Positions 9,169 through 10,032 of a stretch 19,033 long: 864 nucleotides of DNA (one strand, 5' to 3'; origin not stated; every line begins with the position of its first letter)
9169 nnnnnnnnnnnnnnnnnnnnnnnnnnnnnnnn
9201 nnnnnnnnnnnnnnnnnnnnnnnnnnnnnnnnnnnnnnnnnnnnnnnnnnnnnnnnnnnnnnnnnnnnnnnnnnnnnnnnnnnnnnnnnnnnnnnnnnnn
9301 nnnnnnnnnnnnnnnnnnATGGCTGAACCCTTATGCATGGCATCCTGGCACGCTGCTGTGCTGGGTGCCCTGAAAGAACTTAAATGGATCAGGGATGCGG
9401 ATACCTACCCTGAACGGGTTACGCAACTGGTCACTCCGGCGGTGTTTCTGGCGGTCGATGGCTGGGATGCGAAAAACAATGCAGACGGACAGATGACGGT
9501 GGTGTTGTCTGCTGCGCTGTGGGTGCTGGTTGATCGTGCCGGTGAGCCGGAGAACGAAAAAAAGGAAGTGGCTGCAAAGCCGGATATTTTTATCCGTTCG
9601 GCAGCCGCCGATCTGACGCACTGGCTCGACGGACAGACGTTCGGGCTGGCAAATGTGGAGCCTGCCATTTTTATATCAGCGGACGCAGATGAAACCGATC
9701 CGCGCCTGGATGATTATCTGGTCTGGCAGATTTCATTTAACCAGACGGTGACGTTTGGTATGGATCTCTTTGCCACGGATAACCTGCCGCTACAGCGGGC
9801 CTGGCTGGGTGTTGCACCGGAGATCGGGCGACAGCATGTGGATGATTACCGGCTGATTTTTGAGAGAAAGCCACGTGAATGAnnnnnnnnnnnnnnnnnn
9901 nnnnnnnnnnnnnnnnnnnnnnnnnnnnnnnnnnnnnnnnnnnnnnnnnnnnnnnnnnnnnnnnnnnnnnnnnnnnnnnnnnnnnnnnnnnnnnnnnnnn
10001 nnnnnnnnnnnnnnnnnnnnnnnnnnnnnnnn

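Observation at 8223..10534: Mosaic junction: a lambda-type head module runs straight into a P2/Mu-type contractile tail module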

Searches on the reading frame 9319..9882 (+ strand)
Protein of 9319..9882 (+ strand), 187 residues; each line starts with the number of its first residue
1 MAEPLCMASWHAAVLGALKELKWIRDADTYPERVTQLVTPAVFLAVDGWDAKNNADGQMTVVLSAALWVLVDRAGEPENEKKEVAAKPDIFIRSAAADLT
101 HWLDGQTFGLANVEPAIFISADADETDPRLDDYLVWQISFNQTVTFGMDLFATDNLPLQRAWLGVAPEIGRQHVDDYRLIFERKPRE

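Call 7: search_protein_families(library=pfam, proteins=[window:9319-9882:+], max_evalue=0.1)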
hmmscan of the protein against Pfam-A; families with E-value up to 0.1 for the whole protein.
window:9319-9882:+ (187 aa): 1 family
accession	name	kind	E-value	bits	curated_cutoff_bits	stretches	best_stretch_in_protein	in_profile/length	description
PF08873.17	Phage_Mu_Gp37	-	0.09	13.3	25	0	34-116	35-119/149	Bacteriophage Mu, Gp37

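Call 8: search_protein_families(library=phrogs, proteins=[window:9319-9882:+], max_evalue=0.01)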
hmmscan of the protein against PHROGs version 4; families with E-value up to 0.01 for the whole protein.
window:9319-9882:+ (187 aa): 2 families
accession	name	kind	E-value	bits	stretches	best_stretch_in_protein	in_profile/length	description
phrog_1072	-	unknown function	1.8e-48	165.3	1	7-182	6-173/174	-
phrog_490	-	head and packaging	0.00043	21.3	1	24-152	22-155/190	portal protein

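Call 11: search_dna_similar(query=window:9319-9882:+, collection=phages, mode=protein, max_rows=30, max_evalue=0.001)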
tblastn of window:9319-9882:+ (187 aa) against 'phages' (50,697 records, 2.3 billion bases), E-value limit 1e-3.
Records with a match: 29; places in all: 29; records where one place covers at least 80% of the query: 14.
Best place of each record, by identity: <60% 29.
By first word of the organism name: Wolbachia 15; Escherichia 5; Vibrio 2; Ralstonia 2; Burkholderia 2; Hafnia 1; Citrobacter 1; Salmonella 1.
By host as written in the record: Escherichia coli 5; Wolbachia endosymbiont wVitA of Nasonia vitripennis 3; Wolbachia sp. wMel_KL 2; Wolbachia sp. wRi_AMD 2; Ralstonia solanacearum 2; Burkholderia cenocepacia 2; Hafnia paralvei 1; Citrobacter portucalensis Sb-2 1; and 11 more.
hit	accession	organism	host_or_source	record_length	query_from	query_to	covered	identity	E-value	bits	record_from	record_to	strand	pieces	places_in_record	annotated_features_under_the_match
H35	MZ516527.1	Hafnia phage yong2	Hafnia paralvei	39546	1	182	97%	55.5%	7e-63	215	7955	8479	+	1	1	hypothetical protein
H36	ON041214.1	Citrobacter phage Chris1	Citrobacter portucalensis Sb-2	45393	1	187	100%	51.3%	1e-60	208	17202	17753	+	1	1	hypothetical protein | baseplate protein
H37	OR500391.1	Vibrio phage Vb_VaM_Valp1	Vibrio anguillarum PF4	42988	1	180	96%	31.7%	3e-20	93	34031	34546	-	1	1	hypothetical protein | tail completion or Neck1 protein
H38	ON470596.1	Escherichia phage vB_EcoM-569R10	Escherichia coli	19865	14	177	88%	29.1%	2e-11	67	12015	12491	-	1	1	hypothetical protein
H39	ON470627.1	Escherichia phage vB_EcoM-783R5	Escherichia coli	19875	14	177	88%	29.1%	2e-11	67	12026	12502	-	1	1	hypothetical protein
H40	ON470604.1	Escherichia phage vB_EcoM-720R5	Escherichia coli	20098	14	177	88%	29.1%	2e-11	67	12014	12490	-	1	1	hypothetical protein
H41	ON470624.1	Escherichia phage vB_EcoM-705R4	Escherichia coli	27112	14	177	88%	29.1%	2e-11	67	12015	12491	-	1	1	hypothetical protein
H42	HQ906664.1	Wolbachia endosymbiont wVitA of Nasonia vitripennis phage ...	Wolbachia endosymbiont wVitA of Nasonia ...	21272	19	174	83%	29.5%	1e-10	65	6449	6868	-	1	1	record has no annotation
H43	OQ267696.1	Vibrio phage VPHZ6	Vibrio parahaemolyticus ATCC 17802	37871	31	177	79%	29.7%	4e-5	49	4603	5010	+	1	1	hypothetical protein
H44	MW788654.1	Wolbachia phage WO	Allonemobius socius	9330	11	164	82%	27.1%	2e-10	64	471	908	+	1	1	hypothetical protein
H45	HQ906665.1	Wolbachia endosymbiont wVitB of Nasonia vitripennis phage ...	Wolbachia endosymbiont wVitB of Nasonia ...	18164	11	164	82%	27.1%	1e-9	62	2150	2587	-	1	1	hypothetical protein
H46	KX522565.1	Wolbachia phage WO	wVitA Wolbachia of Nasonia vitripennis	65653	11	164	82%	27.1%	1e-9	62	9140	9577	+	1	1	hypothetical protein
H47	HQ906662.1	Wolbachia endosymbiont wVitA of Nasonia vitripennis phage ...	Wolbachia endosymbiont wVitA of Nasonia ...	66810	11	164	82%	27.1%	1e-9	62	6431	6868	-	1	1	hypothetical protein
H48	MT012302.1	Salmonella phage PT1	Salmonella enterica serovar Cerro 87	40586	11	180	91%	23.3%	4e-4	46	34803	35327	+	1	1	hypothetical protein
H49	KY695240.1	Wolbachia phage sr1WOdamA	Wolbachia endosymbiont of Simulium ...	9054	11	156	78%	26.5%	7e-8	57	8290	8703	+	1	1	record has no annotation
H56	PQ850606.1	Escherichia phage HeidiAbel_Bas97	Escherichia coli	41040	31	180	80%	23.8%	3e-4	47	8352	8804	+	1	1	hypothetical protein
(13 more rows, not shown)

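Call 13: get_annotated_region(hit=H35, flank=9000)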
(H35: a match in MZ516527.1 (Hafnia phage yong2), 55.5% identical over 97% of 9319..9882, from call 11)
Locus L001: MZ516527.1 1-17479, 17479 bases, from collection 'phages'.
description: Hafnia phage yong2, complete genome.
organism: Hafnia phage yong2 (NCBI taxid 2859519)
taxonomy: Viruses; Duplodnaviria; Heunggongvirae; Uroviricota; Caudoviricetes
host: Hafnia paralvei; source: -; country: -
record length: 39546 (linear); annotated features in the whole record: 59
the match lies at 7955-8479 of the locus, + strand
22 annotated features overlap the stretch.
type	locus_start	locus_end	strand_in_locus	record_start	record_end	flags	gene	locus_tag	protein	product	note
CDS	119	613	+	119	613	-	-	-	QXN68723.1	terminase small subunit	-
CDS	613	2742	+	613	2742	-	-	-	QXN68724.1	terminase large subunit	-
CDS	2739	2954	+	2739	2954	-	-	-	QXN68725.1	head-to-tail joining protein W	-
CDS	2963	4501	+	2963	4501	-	-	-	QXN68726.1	portal protein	-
CDS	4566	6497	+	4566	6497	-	-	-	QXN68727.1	ATP-dependent Clp protease proteolytic subunit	-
CDS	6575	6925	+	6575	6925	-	-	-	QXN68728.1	capsid fiber protein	-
CDS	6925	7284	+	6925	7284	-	-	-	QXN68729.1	head-to-tail joining protein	-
CDS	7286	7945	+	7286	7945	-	-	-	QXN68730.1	hypothetical protein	-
CDS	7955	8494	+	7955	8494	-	-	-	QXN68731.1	hypothetical protein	-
CDS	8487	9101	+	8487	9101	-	-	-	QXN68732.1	baseplate assembly protein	-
CDS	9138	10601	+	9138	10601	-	-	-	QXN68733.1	tail sheath protein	-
CDS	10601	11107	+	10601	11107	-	-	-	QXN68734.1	tail tube protein FII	-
CDS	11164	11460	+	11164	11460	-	-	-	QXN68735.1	tail assembly protein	-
CDS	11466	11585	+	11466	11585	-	-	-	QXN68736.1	hypothetical protein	-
CDS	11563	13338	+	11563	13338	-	-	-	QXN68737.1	hypothetical protein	-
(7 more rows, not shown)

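Call 14: get_annotated_region(hit=H36, flank=9000)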
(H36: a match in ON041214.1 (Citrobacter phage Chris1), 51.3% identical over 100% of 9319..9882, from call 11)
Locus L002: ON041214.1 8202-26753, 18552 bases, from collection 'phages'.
description: Citrobacter phage Chris1, complete genome.
organism: Citrobacter phage Chris1 (NCBI taxid 2930390)
taxonomy: Viruses; Duplodnaviria; Heunggongvirae; Uroviricota; Caudoviricetes
host: Citrobacter portucalensis Sb-2; source: -; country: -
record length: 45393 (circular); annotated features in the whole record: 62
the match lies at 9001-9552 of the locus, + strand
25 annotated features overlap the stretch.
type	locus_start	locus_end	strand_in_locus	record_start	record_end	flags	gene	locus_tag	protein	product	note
CDS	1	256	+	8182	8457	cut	-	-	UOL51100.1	hypothetical protein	-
CDS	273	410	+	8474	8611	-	-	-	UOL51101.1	hypothetical protein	-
CDS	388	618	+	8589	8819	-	-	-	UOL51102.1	hypothetical protein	-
CDS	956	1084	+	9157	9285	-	-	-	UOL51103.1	hypothetical protein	-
CDS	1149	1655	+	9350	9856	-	-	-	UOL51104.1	hypothetical protein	-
CDS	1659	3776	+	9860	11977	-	-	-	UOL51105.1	terminase DNA packaging protein A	head, terminase DNA packaging protein A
CDS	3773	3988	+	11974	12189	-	-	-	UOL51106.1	hypothetical protein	-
CDS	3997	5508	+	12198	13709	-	-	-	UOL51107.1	portal protein B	head, portal protein B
CDS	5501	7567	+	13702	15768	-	-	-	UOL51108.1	prophage Clp protease-like protein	-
CDS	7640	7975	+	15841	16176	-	-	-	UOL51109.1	hypothetical protein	-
CDS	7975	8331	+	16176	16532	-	-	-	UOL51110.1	hypothetical protein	-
CDS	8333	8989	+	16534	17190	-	-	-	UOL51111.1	hypothetical protein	-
CDS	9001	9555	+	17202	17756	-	-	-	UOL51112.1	hypothetical protein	-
CDS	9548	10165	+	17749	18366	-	-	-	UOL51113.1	baseplate protein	-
CDS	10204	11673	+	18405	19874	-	-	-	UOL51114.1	tail sheath monomer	-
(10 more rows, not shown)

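Call 17: find_homologous_proteins(query=window:9319-9882:+)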
Query window:9319-9882:+ (187 aa): 42 proteins with E <= 0.001 among 188 candidates.
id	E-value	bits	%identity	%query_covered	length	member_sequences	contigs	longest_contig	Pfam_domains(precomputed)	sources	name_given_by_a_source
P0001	8.3e-114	396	95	100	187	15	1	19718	-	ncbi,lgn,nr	ncbi:hypothetical protein DQS39_24585 [Salmonella enterica subsp. enterica serovar Give]|nr:hypothet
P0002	1.5e-110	386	93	100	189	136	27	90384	-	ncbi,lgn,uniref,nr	ncbi:hypothetical protein DPU22_25875 [Salmonella enterica subsp. enterica serovar Newport]|uniref:P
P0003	3.7e-110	384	90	100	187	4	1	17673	-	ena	-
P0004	5.7e-108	377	88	100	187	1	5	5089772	-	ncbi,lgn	ncbi:hypothetical protein [Citrobacter freundii]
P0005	3.0e-105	368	85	100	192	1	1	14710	-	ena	-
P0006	8.8e-104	364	85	100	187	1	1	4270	-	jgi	jgi:hypothetical protein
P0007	6.0e-94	332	80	100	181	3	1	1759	-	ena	-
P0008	3.8e-91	322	78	100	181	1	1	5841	-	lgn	-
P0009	7.0e-87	308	73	100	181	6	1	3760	-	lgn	-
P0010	9.4e-73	262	63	100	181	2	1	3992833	-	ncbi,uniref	ncbi:hypothetical protein [Providencia rustigianii]|uniref:hypothetical protein n=1 Tax=Providencia 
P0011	1.2e-70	256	63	100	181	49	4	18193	-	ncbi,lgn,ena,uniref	ncbi:hypothetical protein ABN197_18490 [Providencia alcalifaciens]|uniref:hypothetical protein n=1 T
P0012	1.1e-60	223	91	59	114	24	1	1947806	-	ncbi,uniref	ncbi:hypothetical protein [Escherichia coli]|uniref:hypothetical protein n=1 Tax=Escherichia coli Ta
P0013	1.5e-60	223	55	98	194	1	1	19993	-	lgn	-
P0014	3.0e-60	222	55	97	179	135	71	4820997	-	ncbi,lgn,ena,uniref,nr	ncbi:hypothetical protein SJZ81_10790 [Hafnia alvei]|uniref:hypothetical protein n=1 Tax=Hafnia TaxI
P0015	8.5e-60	220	55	97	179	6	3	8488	-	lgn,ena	-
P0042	1.3e-25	109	96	29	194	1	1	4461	PF07471.19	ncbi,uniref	ncbi:terminase small subunit [Escherichia coli]|uniref:terminase small subunit n=6 Tax=Escherichia c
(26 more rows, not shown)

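Call 22: search_solved_structures(query=A1, max_evalue=10, show_alignments=2)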
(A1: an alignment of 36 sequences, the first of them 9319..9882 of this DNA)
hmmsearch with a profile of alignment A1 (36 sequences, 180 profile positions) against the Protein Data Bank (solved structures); distinct sequences matched with E-value up to 10: 1.
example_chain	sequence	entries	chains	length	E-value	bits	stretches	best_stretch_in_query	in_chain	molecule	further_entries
6u5f_A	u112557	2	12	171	4.9e-05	26.2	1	87-170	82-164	Collar PA0615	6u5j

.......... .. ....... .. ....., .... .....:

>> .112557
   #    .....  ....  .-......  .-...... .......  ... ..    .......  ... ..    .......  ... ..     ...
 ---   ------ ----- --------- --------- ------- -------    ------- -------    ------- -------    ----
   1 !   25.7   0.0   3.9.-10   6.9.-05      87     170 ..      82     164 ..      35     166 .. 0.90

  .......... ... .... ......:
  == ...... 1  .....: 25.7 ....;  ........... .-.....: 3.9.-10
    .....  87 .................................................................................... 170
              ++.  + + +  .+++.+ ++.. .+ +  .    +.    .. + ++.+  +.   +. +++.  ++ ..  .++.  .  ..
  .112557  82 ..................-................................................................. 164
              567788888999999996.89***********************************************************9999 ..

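Call 28: predict_structure(alignment_id=A1)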
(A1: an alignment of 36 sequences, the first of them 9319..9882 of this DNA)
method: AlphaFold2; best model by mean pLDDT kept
length: 187 residues; sequences in the alignment: 36
mean_pLDDT: 71.8   pTM: 0.66
mean pLDDT of the five models: 71.8, 65.0, 48.9, 47.9, 45.8
residues with pLDDT >= 90: 29; 70-90: 81; 50-70: 41; < 50: 36
segments of 3 or more residues with pLDDT < 50: 79-84, 148-170
pLDDT, mean of each block of 10 residues (from residue 1): 65 87 81 70 82 65 88 64 62 91 89 89 75 89 69 42 41 56 51
secondary structure, 60 per line:
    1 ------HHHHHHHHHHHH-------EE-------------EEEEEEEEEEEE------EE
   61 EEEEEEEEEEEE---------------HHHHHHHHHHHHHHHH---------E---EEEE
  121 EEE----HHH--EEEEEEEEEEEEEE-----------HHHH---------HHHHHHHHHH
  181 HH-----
elements in order: H7-18 E41-52 E59-72 H88-103 E117-123 E133-146 H158-161 H171-182

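Call 40: search_protein_representatives(alignment_id=A1)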
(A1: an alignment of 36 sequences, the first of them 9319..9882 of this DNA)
Query: 36 sequences, 180 profile positions. Proteins with E-value up to 0.001 (for the whole library): 393; up to 1e-10: 127; up to 1e-30: 16. The best 150 are listed.
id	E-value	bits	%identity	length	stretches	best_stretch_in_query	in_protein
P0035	5.8e-81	286.7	-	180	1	1-179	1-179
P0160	2.0e-70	252.4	-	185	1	1-179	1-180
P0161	9.5e-67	240.4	-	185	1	1-174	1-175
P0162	4.8e-63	228.3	-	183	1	1-174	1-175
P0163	3.8e-56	205.8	-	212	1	25-148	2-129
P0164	5.3e-54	198.8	-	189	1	4-176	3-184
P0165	3.2e-53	196.3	-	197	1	1-178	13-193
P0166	1.3e-51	191.1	-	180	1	1-178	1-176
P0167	4.1e-51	189.4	-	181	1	1-171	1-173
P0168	4.6e-50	186.0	-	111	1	70-180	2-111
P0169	3.4e-46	173.4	-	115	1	1-114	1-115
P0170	1.5e-45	171.3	-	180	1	7-172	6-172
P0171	1.1e-38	148.9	-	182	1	1-178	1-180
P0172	4.8e-33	130.6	-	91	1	1-84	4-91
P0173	7.7e-31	123.4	-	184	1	1-176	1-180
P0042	2.2e-19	86.0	-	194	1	125-179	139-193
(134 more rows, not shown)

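Call 43: find_encoding_contigs(protein=window:9319-9882:+, flank=10000, max_places=4)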
Protein window:9319-9882:+ (187 aa): 23 contigs read that carry it; 4 places shown.
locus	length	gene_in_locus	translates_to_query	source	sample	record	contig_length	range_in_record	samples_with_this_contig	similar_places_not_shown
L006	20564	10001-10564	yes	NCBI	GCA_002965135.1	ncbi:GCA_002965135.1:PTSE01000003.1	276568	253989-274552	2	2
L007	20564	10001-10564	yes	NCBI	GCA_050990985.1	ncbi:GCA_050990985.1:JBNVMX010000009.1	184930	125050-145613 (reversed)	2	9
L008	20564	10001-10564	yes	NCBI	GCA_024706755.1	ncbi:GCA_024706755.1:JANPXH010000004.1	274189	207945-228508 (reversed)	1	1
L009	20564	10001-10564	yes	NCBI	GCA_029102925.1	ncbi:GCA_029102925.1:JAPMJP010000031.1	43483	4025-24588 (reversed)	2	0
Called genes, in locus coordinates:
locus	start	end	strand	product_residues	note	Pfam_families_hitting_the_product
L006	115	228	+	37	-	-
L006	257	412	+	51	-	-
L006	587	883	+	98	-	-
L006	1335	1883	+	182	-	PF07471:Phage_Nu1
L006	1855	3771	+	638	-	PF05876:GpA_ATPase, PF20454:GpA_nuclease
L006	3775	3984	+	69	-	PF02831:gpW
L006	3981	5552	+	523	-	PF05136:Phage_portal_2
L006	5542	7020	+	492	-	PF01343:Peptidase_S49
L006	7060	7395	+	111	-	PF02924:HDPD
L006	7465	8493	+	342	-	PF03864:Phage_cap_E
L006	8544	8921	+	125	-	PF14000:Packaging_FI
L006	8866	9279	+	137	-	PF05354:Phage_attach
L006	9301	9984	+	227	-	-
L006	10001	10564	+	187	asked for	-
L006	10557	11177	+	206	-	PF04717:Phage_base_V (weak)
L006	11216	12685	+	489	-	PF04984:Phage_sheath_1, PF17482:Phage_sheath_1C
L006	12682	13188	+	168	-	PF04985:Phage_tube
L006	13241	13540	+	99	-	PF10109:Phage_TAC_7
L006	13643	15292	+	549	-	-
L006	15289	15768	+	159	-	PF06995:Phage_P2_GpU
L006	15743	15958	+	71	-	PF05489:Phage_tail_X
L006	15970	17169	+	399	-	PF05954:Phage_GPD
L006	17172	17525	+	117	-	PF04965:GPW_gp25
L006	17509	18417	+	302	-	PF26776:Baseplate_J_N, PF26078:Baseplate_J_M, PF26079:Baseplate_J_C (weak)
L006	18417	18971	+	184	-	PF09684:Tail_P2_I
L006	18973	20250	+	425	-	PF12571:Phage_tail_fib, PF21446:Gp34_trimer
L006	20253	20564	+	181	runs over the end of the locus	PF02413:Caudo_TAP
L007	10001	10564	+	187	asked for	-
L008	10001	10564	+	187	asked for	-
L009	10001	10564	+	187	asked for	-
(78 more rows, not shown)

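Call 53: get_annotated_region(hit=H56, flank=9000)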
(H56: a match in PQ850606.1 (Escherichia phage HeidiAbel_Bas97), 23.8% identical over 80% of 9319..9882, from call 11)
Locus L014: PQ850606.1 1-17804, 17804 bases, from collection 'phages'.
description: Escherichia phage HeidiAbel_Bas97, complete genome.
organism: Escherichia phage HeidiAbel_Bas97 (NCBI taxid 3398415)
taxonomy: Viruses; Duplodnaviria; Heunggongvirae; Uroviricota; Caudoviricetes
host: Escherichia coli; source: Birsig river; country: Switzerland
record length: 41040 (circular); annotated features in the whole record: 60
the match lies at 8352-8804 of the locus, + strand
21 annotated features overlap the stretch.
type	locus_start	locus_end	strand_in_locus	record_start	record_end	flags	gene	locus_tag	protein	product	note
CDS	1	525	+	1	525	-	-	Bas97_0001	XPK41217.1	terminase small subunit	head and packaging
CDS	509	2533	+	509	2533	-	-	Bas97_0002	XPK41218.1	terminase large subunit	head and packaging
CDS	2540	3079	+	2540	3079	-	-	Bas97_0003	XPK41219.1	head-tail joining protein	connector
CDS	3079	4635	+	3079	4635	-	-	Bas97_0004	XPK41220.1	portal protein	head and packaging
CDS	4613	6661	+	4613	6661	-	-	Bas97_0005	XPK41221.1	major head protein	head and packaging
CDS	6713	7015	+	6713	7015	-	-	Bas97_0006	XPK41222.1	endonuclease VII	RNA and nucleotide metabolism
CDS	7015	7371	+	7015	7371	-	-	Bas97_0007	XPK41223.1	hypothetical protein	-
CDS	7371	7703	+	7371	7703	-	-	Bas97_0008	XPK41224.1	hypothetical protein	-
CDS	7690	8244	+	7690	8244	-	-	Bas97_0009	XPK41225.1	hypothetical protein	-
CDS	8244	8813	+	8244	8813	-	-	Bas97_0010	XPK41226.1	hypothetical protein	-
CDS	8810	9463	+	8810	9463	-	-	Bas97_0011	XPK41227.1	baseplate assembly protein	tail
CDS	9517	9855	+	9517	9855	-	-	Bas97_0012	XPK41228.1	baseplate wedge subunit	tail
CDS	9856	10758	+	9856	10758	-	-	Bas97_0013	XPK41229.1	baseplate protein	tail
CDS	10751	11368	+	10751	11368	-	-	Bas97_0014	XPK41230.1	tail protein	tail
CDS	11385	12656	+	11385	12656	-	-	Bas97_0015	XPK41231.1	tail protein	tail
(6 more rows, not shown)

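Call 58: search_solved_structures(query=A4, max_evalue=1, show_alignments=2)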
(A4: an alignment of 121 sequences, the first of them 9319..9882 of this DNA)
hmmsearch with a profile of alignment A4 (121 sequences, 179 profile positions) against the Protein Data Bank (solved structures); distinct sequences matched with E-value up to 1: 2.
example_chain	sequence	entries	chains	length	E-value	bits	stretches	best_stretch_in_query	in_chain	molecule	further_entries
6u5f_A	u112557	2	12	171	5.8e-34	120.4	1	4-171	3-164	Collar PA0615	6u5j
3hnw_A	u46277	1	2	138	0.7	12.6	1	10-70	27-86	uncharacterized protein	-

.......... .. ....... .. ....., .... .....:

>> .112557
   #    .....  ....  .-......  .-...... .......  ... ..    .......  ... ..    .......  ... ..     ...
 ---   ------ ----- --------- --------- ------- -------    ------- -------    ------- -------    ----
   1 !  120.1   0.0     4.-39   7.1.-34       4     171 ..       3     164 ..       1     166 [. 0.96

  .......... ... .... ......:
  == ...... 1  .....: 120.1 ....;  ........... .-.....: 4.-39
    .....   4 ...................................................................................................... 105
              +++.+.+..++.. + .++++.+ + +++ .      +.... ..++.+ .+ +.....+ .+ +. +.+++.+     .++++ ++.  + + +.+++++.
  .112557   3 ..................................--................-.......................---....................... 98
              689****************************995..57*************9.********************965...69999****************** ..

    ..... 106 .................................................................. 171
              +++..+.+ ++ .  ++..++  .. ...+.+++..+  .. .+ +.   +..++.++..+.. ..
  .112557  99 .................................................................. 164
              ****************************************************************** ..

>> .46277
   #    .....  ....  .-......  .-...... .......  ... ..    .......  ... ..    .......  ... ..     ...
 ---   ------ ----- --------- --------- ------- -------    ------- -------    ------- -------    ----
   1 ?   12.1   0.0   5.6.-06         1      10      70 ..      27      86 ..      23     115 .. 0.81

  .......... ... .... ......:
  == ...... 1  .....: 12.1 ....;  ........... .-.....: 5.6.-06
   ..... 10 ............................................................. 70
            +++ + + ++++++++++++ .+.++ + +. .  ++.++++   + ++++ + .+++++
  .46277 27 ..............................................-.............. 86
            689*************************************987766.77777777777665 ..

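Call 61: search_protein_families(library=pfam, alignment_id=A4, max_evalue=0.01)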
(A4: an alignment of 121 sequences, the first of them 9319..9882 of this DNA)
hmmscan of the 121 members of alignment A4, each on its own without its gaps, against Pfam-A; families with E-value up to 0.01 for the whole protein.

A. member 1, window:9319-9882:+ (187 aa): 0 families

B. families by the number of members that match (of 121 scanned): 1 family
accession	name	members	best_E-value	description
PF23840.1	Phage_tail_terminator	3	0.00033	Phage tail terminator protein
